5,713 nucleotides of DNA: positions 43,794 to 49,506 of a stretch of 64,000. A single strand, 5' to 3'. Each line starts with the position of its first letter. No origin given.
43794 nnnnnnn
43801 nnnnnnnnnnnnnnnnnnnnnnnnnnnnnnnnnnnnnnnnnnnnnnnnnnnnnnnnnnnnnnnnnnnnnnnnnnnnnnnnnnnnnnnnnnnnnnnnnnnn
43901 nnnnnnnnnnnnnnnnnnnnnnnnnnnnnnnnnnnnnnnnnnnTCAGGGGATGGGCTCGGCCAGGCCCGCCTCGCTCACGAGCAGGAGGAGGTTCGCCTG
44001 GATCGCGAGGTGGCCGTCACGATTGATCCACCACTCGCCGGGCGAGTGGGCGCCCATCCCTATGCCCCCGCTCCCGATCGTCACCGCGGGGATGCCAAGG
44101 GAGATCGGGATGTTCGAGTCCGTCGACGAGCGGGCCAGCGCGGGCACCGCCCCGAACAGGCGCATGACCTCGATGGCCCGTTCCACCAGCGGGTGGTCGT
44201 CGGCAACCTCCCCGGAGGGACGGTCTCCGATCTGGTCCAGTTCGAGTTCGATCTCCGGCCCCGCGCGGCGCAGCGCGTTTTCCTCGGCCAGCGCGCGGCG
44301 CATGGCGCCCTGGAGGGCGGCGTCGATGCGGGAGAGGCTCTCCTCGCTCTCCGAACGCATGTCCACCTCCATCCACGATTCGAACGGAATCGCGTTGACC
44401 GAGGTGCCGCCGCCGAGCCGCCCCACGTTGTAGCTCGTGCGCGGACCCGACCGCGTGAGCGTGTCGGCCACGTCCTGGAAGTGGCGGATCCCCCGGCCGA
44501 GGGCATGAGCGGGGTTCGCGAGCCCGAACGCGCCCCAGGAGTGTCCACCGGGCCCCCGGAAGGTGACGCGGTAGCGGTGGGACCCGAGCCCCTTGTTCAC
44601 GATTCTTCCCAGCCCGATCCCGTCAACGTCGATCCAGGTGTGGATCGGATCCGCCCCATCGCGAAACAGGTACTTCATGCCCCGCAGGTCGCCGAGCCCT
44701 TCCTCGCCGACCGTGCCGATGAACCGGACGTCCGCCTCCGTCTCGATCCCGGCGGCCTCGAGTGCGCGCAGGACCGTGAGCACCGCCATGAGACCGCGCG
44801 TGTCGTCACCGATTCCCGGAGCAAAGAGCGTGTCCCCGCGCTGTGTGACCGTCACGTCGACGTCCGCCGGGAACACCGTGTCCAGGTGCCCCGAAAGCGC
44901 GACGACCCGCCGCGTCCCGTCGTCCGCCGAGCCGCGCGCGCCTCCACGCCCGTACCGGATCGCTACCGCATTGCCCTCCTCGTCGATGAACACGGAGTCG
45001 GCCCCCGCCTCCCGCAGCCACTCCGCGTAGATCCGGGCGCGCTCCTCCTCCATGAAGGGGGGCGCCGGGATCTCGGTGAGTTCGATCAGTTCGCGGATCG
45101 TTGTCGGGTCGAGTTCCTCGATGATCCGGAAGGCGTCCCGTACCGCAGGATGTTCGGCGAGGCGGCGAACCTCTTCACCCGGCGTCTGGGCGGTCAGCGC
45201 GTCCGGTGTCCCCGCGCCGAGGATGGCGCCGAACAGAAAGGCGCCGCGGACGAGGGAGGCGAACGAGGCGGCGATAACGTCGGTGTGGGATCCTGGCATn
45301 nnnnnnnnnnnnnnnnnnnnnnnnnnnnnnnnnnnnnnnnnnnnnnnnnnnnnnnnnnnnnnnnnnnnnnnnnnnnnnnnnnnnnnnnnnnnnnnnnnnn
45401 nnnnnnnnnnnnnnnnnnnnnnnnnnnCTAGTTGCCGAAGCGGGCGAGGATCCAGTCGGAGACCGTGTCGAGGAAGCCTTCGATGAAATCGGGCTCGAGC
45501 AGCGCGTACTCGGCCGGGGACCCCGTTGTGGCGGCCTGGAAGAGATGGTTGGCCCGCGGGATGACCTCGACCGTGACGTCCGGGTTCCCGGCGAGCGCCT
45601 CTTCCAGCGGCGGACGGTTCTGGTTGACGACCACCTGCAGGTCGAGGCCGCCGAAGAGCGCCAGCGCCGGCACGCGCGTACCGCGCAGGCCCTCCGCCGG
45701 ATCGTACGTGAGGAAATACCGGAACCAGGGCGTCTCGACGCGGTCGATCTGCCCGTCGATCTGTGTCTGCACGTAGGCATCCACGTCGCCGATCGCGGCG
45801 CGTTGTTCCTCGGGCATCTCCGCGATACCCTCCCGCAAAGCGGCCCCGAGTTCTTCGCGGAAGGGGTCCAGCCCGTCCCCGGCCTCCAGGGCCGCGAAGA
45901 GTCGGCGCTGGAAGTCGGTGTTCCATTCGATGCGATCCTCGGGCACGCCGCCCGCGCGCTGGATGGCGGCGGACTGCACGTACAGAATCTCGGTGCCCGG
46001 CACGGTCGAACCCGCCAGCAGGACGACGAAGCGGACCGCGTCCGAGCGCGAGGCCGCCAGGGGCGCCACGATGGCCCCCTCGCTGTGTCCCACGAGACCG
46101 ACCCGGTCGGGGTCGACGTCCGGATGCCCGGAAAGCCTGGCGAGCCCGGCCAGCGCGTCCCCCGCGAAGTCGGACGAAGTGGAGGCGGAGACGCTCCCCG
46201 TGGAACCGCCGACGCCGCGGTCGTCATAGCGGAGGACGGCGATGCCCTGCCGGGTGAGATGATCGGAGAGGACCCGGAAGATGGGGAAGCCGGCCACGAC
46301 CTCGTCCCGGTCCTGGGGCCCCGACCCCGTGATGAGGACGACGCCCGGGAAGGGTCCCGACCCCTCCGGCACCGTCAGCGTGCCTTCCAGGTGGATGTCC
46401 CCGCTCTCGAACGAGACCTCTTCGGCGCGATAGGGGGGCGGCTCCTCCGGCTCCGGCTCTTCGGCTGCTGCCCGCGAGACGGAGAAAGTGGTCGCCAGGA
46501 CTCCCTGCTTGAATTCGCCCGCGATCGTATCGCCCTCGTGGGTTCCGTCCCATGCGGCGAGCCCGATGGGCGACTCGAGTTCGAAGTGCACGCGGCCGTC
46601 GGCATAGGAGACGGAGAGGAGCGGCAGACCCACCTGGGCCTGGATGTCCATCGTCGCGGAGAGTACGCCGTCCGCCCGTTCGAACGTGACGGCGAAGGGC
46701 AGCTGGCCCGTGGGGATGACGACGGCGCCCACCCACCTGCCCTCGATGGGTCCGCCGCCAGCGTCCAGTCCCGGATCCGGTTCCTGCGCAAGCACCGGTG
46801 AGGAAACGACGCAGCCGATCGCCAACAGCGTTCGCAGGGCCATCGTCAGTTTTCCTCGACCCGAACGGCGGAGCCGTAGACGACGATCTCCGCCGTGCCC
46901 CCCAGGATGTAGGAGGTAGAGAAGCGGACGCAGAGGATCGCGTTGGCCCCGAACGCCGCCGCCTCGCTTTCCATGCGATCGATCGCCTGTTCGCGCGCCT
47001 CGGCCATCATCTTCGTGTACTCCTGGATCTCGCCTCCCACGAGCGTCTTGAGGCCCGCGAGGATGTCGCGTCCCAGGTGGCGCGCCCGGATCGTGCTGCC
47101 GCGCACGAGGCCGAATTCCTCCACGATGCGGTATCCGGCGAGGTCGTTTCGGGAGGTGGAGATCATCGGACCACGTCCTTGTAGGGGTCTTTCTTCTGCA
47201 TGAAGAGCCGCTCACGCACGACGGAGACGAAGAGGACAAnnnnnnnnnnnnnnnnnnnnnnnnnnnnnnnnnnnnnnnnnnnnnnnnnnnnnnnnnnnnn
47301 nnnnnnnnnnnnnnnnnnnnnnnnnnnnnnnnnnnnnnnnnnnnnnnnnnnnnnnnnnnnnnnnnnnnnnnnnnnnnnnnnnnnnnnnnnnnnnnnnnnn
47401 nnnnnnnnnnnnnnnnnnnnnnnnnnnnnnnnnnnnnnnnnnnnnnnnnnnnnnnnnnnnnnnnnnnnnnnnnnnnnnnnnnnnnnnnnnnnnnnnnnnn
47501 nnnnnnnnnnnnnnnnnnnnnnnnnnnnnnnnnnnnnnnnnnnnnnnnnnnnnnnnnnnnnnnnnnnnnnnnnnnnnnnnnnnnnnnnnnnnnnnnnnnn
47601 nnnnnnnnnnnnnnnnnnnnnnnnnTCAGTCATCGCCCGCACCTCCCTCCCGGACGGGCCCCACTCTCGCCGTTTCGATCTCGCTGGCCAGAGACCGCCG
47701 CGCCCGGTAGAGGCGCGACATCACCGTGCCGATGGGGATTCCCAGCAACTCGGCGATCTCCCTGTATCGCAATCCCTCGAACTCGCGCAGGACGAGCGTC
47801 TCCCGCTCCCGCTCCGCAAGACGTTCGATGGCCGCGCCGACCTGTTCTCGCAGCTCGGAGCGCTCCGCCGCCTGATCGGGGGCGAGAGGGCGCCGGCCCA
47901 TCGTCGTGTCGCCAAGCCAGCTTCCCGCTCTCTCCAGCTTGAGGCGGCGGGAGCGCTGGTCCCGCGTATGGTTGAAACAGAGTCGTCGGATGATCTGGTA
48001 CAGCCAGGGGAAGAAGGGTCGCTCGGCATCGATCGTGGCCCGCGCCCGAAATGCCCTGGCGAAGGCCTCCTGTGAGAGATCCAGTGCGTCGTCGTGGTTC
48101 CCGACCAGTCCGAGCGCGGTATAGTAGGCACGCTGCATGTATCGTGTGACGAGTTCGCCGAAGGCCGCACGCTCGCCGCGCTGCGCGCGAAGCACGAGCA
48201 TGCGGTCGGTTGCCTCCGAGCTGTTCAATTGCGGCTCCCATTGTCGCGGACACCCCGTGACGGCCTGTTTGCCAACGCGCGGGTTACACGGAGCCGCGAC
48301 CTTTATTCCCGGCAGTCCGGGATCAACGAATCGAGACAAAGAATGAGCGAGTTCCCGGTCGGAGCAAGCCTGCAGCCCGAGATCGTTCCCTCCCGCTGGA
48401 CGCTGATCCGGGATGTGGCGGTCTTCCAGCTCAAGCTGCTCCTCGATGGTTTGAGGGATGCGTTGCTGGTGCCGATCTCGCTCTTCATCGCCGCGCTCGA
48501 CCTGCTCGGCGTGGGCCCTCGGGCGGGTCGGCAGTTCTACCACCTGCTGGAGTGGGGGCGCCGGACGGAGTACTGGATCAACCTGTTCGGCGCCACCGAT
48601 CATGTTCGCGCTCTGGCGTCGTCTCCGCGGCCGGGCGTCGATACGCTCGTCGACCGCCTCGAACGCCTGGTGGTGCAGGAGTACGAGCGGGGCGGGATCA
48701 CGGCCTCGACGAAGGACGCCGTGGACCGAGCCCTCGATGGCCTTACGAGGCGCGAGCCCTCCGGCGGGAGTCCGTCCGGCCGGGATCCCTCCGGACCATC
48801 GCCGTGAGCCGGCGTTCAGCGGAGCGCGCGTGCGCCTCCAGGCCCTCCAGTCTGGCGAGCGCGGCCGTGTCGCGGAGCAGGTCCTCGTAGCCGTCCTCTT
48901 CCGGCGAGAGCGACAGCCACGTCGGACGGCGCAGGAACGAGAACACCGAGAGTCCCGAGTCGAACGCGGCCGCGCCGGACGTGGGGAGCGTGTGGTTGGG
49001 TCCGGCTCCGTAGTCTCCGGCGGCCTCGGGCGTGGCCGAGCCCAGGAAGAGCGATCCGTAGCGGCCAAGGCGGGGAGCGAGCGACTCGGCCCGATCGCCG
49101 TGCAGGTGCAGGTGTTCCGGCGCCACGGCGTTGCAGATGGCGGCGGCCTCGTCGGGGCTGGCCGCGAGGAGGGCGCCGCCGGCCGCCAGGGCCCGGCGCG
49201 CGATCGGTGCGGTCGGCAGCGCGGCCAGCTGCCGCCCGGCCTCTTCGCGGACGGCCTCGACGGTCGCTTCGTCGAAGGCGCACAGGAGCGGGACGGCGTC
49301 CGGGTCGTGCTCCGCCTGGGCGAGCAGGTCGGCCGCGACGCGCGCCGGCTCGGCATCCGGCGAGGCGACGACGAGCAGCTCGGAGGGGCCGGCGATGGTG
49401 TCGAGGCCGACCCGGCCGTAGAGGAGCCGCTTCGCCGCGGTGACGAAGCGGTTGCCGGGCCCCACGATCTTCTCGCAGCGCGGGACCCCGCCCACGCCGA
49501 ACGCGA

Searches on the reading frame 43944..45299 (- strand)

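Call 39: search_protein_families(library=pfam, proteins=[window:43944-45299:-], max_evalue=0.001)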
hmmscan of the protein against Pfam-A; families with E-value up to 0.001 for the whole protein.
window:43944-45299:- (451 aa): 3 families
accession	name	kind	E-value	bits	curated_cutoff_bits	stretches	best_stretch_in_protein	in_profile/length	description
PF01546.33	Peptidase_M20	-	3.4e-17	63.5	24.6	1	134-425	1-189/206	Peptidase family M20/M25/M40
PF07687.19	M20_dimer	-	1.3e-10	41.6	21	1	239-339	5-105/107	Peptidase dimerisation domain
PF04389.22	Peptidase_M28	-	1.3e-09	38.5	21.3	1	130-231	12-98/193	Peptidase family M28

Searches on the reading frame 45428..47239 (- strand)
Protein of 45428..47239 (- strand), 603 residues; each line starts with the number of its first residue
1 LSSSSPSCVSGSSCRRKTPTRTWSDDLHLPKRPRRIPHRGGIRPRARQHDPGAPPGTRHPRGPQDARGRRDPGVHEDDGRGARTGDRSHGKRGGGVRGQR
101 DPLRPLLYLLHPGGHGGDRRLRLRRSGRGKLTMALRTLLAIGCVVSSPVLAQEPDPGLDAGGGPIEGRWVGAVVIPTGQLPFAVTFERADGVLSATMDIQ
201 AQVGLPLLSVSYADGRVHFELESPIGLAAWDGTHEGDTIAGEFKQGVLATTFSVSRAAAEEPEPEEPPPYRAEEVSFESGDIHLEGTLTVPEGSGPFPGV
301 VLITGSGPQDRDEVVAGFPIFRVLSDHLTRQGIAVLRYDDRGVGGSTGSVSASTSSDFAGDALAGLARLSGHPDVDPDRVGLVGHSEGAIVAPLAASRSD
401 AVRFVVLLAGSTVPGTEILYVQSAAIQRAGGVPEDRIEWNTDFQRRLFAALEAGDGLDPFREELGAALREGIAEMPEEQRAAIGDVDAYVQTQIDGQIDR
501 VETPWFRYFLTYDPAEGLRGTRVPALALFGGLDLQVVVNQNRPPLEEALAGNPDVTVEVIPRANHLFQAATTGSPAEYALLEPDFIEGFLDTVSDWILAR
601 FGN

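Call 39: search_protein_families(library=pfam, proteins=[window:45428-47239:-], max_evalue=0.001)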
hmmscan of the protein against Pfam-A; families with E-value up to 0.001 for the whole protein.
window:45428-47239:- (603 aa): 7 families
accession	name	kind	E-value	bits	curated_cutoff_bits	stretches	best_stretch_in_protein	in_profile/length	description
PF12697.13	Abhydrolase_6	-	2.3e-11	45.2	26.3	1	318-569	14-208/217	Alpha/beta hydrolase family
PF12146.15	Hydrolase_4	-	8.3e-08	32.3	27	1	324-413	23-112/239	Serine aminopeptidase, S33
PF02129.25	Peptidase_S15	-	7.4e-06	26.3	23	1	287-504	8-224/262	X-Pro dipeptidyl-peptidase (S15 family)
PF08840.17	BAAT_C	-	1.3e-05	25.8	20.9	1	369-439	13-82/210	BAAT / Acyl-CoA thioester hydrolase C terminal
PF06500.17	FrsA-like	-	1.6e-05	24.3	22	1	272-408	168-296/414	Esterase FrsA-like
PF00561.26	Abhydrolase_1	-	2.9e-05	24.3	25.8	1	318-568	13-241/245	alpha/beta hydrolase fold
PF01738.24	DLH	-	0.00058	19.9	21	0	355-414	74-133/217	Dienelactone hydrolase family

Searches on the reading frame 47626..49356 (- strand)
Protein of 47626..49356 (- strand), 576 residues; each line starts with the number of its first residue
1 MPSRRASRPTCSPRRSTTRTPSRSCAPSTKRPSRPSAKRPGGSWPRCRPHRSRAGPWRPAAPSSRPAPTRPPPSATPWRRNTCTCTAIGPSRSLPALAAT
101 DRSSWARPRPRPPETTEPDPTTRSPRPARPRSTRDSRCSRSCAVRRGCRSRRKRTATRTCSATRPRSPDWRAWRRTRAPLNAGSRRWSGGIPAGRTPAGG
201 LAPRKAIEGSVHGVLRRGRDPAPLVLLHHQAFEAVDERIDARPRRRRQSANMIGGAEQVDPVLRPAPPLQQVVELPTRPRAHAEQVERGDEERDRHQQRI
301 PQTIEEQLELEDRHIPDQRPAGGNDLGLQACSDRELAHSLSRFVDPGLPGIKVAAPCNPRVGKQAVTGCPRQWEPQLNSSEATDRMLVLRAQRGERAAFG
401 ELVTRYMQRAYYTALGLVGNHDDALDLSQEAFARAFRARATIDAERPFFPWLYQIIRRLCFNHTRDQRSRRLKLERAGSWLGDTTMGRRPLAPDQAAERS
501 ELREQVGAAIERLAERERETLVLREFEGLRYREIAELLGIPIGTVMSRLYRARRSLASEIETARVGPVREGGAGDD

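Call 39: search_protein_families(library=pfam, proteins=[window:47626-49356:-], max_evalue=0.001)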
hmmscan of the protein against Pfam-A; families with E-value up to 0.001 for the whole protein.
window:47626-49356:- (576 aa): 4 families
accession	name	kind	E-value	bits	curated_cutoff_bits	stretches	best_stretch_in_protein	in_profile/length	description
PF08281.18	Sigma70_r4_2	-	1.6e-17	63.3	25.7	1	504-556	2-54/54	Sigma-70, region 4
PF04542.20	Sigma70_r2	-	1.5e-14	54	24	1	402-469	1-70/71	Sigma-70 region 2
PF04545.22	Sigma70_r4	-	1.2e-09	38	24.1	1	509-556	1-48/50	Sigma-70, region 4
PF07638.17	Sigma70_ECF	-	2.3e-06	28.1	21.1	1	424-560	49-183/185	ECF sigma factor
